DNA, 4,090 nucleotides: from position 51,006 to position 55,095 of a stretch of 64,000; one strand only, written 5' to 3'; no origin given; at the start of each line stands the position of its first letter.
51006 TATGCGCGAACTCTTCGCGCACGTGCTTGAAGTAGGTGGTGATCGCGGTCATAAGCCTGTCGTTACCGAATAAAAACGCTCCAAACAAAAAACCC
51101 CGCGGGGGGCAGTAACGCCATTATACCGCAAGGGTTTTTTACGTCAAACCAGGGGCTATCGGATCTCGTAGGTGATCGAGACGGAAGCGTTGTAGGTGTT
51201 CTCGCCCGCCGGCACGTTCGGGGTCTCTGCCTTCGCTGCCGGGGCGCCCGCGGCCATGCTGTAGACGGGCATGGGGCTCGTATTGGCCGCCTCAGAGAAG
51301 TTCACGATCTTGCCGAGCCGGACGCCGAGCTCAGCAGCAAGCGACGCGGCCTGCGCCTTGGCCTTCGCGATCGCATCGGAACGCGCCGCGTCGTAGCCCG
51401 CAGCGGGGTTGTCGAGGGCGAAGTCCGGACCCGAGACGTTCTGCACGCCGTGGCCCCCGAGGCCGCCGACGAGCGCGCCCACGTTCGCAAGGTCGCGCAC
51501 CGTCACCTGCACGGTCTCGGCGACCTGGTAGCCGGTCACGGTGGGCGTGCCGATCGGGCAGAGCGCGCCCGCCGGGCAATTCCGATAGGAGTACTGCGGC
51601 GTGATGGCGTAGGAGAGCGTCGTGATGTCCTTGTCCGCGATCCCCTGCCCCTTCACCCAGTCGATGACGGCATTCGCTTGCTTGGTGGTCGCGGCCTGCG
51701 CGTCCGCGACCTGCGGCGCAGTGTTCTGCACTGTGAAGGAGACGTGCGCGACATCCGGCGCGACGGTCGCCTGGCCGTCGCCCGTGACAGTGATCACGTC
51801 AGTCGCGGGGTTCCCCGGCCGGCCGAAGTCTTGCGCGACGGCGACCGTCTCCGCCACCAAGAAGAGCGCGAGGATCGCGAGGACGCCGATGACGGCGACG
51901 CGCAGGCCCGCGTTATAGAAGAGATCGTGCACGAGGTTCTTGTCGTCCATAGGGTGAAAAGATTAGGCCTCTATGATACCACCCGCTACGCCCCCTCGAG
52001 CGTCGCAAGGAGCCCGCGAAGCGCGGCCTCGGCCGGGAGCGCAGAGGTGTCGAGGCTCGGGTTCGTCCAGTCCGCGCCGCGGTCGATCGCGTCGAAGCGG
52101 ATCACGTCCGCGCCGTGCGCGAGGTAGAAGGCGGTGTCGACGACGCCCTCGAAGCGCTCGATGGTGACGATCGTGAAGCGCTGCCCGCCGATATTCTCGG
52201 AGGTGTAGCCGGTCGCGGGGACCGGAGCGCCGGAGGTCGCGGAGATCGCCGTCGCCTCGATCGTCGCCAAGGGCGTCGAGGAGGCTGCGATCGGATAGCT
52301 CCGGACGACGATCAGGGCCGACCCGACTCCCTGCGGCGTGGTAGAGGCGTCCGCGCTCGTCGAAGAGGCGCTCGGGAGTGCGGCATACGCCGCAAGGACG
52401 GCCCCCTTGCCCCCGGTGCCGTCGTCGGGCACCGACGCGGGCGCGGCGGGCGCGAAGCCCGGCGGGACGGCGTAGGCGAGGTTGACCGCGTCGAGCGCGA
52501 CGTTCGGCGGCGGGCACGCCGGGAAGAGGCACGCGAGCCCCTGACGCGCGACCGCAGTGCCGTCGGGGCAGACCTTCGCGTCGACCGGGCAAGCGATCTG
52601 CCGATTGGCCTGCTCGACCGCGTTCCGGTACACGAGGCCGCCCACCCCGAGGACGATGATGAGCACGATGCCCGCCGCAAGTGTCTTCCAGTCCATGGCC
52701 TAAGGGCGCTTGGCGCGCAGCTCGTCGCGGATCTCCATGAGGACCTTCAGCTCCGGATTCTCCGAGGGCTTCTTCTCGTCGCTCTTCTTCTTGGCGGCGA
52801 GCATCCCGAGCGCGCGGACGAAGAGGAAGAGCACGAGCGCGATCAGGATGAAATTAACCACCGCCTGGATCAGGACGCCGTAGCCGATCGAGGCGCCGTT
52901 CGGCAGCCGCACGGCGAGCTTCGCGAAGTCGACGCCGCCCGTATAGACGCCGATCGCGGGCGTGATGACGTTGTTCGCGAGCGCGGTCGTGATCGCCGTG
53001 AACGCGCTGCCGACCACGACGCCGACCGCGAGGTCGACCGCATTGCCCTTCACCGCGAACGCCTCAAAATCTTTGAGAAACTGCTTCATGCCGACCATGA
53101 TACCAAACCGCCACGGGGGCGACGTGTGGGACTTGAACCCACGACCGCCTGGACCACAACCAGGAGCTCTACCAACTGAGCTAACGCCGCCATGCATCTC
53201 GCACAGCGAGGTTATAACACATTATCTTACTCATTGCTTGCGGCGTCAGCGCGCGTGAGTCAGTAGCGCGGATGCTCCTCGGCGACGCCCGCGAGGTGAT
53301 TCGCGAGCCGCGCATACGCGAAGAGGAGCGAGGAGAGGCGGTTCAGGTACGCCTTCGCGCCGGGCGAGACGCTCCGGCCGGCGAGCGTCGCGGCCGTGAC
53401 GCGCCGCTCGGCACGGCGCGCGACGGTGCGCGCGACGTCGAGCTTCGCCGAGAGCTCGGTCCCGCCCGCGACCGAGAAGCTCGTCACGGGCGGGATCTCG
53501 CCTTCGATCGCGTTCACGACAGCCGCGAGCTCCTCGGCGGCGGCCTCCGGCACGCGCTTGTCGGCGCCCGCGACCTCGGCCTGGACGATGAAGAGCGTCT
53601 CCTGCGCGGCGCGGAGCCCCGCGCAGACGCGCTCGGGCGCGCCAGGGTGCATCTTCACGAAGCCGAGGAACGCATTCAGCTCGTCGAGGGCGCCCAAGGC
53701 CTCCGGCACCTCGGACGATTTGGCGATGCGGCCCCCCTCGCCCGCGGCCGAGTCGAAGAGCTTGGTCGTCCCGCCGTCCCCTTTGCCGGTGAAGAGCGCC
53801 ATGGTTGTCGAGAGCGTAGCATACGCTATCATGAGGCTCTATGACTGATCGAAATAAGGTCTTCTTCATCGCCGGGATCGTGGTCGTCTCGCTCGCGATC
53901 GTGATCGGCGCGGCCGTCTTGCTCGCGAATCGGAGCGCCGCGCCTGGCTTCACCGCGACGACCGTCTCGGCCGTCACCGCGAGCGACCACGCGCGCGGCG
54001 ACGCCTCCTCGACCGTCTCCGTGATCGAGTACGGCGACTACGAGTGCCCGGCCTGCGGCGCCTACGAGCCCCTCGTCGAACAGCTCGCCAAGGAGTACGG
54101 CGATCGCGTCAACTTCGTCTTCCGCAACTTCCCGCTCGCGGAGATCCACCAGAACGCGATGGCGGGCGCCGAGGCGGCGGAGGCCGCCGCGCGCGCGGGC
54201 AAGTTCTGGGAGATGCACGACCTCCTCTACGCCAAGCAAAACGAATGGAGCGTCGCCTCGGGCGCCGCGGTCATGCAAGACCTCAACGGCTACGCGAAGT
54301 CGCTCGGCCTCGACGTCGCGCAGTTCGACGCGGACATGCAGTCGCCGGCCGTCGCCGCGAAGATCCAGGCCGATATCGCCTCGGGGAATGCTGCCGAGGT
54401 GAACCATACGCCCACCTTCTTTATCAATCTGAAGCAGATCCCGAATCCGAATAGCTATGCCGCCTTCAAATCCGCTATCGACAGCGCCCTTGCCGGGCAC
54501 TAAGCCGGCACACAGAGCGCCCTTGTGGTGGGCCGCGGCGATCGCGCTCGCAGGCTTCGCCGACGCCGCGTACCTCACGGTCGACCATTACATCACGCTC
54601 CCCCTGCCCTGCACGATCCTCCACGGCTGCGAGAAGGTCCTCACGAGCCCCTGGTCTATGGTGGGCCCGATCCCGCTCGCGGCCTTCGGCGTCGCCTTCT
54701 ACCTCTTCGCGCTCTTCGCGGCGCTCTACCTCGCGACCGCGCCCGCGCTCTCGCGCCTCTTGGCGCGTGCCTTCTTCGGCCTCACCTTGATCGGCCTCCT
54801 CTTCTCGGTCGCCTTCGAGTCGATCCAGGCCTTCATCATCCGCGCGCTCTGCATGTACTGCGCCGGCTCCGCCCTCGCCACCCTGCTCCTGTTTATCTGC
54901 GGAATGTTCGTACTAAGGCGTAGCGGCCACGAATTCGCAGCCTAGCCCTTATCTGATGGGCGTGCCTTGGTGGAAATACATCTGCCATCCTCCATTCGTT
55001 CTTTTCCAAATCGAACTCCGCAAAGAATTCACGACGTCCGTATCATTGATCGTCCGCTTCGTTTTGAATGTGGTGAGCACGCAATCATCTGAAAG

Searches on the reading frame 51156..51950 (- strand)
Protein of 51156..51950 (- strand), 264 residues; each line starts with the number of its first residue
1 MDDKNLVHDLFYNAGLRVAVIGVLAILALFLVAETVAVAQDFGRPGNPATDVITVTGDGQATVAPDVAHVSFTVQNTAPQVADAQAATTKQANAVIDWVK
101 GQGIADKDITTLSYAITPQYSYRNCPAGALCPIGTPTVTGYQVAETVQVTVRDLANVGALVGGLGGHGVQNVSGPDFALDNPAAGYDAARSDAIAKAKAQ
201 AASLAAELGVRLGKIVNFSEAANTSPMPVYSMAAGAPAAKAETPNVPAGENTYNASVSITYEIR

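Call 72: search_protein_families(library=pfam, proteins=[window:51156-51950:-], max_evalue=0.01)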
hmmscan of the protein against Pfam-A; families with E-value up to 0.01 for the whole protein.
window:51156-51950:- (264 aa): 1 family
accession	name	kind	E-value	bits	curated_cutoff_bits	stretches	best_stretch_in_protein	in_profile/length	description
PF04402.19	SIMPL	-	2.5e-48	165.5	25.2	1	53-261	1-205/205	Protein of unknown function (DUF541)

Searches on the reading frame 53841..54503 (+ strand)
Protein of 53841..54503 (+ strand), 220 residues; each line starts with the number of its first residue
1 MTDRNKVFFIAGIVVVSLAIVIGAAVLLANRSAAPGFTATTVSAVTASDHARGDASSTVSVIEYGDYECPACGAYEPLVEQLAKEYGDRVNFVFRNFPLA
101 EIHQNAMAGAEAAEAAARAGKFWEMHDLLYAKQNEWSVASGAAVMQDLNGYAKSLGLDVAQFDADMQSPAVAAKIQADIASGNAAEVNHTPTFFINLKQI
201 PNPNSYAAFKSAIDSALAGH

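Call 72: search_protein_families(library=pfam, proteins=[window:53841-54503:+], max_evalue=0.01)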
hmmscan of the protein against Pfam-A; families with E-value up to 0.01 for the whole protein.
window:53841-54503:+ (220 aa): 3 families
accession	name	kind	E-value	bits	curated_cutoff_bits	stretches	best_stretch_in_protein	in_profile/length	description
PF13462.12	Thioredoxin_4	-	2.9e-28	99.6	23.2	1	48-214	4-164/165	Thioredoxin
PF01323.26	DSBA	-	1.2e-13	51.7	25.6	1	61-213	2-190/191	DSBA-like thioredoxin domain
PF13743.12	Thioredoxin_5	-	4.6e-08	33.5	27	1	150-195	118-163/186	Thioredoxin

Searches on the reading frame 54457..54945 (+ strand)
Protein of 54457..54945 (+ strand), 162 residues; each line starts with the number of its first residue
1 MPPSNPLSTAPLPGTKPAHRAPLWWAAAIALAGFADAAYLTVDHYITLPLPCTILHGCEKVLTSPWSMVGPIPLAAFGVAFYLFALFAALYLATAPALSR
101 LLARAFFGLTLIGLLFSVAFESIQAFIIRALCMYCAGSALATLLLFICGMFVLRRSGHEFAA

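Call 72: search_protein_families(library=pfam, proteins=[window:54457-54945:+], max_evalue=0.01)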
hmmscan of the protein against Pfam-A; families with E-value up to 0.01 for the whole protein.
window:54457-54945:+ (162 aa): 1 family
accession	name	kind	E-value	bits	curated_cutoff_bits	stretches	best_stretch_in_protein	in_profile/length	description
PF07884.19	VKOR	-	3.2e-23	82.8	27.5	1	24-148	1-132/134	Vitamin K epoxide reductase family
